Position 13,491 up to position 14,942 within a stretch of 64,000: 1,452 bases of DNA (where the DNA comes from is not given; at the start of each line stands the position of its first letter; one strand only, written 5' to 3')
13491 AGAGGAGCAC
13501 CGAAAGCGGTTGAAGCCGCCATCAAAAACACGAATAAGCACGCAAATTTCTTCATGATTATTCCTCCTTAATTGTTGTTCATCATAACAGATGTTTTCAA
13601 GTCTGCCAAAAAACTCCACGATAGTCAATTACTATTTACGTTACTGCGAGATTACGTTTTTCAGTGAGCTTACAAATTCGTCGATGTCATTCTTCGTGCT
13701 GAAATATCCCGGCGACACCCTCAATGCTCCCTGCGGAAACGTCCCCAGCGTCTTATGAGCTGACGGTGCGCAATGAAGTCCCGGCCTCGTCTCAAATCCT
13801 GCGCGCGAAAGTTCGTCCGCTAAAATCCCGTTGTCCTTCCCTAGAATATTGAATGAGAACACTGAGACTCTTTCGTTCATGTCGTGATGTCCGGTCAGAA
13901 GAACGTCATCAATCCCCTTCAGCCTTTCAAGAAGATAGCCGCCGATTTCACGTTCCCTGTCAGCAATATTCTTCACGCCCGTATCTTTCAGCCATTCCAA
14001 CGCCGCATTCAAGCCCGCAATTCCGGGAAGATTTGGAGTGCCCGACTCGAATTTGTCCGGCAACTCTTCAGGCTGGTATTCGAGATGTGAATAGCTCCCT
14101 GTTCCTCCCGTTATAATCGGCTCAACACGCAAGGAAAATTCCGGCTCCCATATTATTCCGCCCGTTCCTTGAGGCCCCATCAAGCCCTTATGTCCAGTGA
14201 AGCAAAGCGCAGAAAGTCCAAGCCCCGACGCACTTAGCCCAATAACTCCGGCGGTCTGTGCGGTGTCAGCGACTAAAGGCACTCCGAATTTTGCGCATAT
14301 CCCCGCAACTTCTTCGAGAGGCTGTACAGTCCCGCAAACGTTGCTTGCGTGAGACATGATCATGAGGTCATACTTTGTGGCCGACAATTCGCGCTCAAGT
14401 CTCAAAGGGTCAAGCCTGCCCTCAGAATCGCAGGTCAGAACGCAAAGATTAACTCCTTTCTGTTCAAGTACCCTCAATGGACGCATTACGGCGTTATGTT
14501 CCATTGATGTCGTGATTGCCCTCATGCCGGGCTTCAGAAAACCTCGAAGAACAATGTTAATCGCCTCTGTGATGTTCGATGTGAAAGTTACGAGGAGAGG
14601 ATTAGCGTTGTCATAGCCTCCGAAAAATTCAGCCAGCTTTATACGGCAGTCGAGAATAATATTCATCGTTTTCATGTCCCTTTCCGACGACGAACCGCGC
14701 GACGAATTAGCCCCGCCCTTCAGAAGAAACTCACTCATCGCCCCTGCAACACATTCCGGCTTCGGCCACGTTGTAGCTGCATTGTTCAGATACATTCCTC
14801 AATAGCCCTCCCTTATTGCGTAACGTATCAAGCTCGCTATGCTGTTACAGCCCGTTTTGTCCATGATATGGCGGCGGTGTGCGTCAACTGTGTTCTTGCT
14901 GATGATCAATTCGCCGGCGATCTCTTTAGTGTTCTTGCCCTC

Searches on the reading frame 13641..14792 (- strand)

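Call 88: search_protein_families(library=pfam, proteins=[window:13641-14792:-], max_evalue=0.01)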
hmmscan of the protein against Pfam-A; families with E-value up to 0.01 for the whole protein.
window:13641-14792:- (383 aa): 3 families
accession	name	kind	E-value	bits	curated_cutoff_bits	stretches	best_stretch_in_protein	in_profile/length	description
PF00266.25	Aminotran_5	-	2.8e-70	237.6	21.5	1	1-373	2-371/371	Aminotransferase class-V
PF01041.23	DegT_DnrJ_EryC1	-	4.8e-05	23.2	19.8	1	70-215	44-185/360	DegT/DnrJ/EryC1/StrS aminotransferase family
PF01212.27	Beta_elim_lyase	-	0.0086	15.9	27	0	70-179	52-171/288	Beta-eliminating lyase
